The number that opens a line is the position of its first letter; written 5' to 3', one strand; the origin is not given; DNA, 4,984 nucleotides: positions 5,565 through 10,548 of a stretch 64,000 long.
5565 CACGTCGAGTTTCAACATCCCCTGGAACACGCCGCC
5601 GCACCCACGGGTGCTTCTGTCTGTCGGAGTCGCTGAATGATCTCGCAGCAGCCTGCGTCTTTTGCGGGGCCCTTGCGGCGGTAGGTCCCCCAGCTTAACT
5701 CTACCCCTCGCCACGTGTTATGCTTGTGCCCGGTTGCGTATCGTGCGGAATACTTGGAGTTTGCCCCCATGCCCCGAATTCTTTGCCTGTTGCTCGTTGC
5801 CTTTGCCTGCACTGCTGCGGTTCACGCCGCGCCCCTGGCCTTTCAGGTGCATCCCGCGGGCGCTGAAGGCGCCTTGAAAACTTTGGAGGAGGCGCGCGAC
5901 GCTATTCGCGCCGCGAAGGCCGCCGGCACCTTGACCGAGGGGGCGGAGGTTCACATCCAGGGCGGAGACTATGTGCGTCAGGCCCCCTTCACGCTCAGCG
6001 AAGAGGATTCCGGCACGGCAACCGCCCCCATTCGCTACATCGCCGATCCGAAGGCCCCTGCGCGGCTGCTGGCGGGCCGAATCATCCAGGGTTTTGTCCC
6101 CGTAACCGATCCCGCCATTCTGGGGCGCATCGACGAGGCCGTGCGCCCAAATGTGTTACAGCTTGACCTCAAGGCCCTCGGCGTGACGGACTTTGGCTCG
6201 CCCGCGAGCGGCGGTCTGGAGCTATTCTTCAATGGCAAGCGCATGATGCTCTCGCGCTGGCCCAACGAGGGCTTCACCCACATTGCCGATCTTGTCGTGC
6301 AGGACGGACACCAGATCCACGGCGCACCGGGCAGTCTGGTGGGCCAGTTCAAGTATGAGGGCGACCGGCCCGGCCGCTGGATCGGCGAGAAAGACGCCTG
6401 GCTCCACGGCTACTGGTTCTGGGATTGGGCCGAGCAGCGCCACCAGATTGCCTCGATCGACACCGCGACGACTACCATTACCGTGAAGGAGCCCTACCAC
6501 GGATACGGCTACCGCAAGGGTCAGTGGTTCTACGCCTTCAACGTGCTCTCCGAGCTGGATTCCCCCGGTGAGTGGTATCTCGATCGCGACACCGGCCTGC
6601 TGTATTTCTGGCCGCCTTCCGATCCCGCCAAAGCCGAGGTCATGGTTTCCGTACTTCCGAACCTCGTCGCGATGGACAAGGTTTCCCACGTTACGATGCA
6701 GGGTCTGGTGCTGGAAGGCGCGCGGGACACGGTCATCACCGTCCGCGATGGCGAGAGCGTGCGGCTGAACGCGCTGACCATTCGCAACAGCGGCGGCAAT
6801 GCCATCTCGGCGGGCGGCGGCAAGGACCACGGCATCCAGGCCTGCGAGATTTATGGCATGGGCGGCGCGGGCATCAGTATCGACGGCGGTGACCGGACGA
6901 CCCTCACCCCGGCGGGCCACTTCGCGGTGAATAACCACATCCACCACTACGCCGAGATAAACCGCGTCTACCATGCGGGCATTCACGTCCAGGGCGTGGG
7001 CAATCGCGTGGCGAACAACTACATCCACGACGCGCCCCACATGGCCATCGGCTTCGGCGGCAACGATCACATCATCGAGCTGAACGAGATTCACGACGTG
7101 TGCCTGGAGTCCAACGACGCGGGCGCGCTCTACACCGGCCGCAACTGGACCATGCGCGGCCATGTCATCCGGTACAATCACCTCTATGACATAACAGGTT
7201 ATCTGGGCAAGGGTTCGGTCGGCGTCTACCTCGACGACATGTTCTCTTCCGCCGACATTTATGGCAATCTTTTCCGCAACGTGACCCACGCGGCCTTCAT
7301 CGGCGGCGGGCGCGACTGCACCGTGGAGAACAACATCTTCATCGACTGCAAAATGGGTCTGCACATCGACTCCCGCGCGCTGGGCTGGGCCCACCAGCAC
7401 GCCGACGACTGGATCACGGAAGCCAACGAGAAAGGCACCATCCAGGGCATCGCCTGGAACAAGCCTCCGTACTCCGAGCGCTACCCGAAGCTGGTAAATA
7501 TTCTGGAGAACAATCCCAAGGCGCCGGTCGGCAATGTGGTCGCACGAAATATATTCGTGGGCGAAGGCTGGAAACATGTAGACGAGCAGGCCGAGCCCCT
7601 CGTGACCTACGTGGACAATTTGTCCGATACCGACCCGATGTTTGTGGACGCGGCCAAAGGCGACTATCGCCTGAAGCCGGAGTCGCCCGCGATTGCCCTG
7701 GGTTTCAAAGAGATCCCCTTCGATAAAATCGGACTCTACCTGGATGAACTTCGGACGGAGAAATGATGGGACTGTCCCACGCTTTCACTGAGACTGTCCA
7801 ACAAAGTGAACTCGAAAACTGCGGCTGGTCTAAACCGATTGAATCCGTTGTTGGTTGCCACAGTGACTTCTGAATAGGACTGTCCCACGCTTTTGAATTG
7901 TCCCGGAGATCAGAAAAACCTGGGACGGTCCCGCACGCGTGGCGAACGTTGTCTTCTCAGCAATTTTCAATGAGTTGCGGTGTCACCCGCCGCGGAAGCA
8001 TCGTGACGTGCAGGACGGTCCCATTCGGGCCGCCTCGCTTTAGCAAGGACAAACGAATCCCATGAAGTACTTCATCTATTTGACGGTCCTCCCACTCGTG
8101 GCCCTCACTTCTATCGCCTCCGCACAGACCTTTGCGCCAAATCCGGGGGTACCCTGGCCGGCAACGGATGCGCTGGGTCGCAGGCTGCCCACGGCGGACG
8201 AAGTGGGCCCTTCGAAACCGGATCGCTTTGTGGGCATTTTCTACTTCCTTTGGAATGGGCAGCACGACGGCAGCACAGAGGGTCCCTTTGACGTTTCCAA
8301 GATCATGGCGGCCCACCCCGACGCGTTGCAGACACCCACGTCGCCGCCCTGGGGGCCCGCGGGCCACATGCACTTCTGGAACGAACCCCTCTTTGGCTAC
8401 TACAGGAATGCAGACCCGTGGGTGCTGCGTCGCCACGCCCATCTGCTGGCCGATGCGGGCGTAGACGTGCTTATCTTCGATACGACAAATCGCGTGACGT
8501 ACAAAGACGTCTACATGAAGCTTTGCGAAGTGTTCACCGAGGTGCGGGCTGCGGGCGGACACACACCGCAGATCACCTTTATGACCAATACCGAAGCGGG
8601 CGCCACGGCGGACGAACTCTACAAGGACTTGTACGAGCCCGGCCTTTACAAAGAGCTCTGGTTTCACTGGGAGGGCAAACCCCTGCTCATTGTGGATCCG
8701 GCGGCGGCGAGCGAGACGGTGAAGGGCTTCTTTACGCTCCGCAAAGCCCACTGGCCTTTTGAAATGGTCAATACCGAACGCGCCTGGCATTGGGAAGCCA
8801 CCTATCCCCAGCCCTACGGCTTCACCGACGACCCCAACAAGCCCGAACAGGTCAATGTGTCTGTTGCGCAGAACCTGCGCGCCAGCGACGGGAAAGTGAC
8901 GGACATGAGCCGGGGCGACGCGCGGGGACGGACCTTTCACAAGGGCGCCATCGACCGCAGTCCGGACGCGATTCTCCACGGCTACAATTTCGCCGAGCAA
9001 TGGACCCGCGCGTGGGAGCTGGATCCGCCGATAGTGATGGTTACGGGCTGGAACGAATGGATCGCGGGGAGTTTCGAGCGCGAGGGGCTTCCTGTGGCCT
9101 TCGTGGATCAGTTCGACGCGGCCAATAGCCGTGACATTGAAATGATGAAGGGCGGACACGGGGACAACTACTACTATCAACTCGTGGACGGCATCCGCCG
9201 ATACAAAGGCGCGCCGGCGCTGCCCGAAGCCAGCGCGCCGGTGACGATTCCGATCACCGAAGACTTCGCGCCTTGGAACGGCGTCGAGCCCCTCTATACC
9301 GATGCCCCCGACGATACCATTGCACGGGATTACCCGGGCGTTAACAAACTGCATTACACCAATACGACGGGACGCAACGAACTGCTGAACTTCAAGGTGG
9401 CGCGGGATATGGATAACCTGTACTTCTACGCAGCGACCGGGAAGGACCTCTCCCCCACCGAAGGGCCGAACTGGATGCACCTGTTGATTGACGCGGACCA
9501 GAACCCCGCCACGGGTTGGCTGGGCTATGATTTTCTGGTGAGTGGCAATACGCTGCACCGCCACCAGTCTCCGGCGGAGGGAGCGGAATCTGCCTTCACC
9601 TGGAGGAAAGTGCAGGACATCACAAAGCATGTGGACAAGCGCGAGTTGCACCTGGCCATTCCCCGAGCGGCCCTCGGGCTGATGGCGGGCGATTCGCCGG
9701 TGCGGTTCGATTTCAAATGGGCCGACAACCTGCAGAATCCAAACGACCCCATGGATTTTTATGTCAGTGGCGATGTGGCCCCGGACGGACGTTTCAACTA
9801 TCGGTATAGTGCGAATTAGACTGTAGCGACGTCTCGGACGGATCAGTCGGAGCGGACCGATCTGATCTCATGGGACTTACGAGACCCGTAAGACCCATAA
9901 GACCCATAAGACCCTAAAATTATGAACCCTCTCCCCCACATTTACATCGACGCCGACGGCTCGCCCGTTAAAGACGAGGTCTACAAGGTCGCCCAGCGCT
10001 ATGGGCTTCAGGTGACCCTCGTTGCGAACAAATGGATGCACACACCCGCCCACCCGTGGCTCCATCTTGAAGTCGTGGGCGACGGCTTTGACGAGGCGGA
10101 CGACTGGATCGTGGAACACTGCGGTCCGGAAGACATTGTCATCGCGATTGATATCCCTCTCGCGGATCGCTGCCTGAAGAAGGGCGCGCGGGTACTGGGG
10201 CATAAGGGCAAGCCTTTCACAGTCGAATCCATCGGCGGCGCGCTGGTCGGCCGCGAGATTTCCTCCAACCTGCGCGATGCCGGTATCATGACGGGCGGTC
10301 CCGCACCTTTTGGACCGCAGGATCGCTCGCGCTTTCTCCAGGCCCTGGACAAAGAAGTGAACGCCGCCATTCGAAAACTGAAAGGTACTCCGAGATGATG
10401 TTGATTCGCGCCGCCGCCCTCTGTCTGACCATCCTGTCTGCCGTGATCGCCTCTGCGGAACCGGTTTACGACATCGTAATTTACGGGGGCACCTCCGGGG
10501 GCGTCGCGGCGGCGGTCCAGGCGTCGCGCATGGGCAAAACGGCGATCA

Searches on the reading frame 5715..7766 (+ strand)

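Call 51: search_protein_families(library=pfam, proteins=[window:5715-7766:+], max_evalue=0.00001)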
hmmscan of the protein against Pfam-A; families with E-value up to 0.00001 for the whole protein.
window:5715-7766:+ (683 aa): 1 family
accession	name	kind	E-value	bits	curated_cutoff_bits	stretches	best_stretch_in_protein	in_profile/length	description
PF13229.12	Beta_helix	-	2.1e-15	57.1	25.9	1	421-555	1-124/158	Right handed beta helix region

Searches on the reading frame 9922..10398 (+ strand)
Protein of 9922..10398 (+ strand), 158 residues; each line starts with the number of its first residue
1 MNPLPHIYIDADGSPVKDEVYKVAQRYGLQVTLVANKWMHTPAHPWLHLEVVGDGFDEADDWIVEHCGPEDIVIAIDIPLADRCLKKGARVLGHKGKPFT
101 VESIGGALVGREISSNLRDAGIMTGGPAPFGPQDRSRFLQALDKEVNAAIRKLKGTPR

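Call 51: search_protein_families(library=pfam, proteins=[window:9922-10398:+], max_evalue=0.00001)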
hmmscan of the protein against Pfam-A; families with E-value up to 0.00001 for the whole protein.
window:9922-10398:+ (158 aa): 1 family
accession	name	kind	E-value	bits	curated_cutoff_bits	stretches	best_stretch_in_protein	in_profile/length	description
PF02639.20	DUF188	-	5.7e-45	152.6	24.3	1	19-146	1-128/130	Uncharacterized BCR, YaiI/YqxD family COG1671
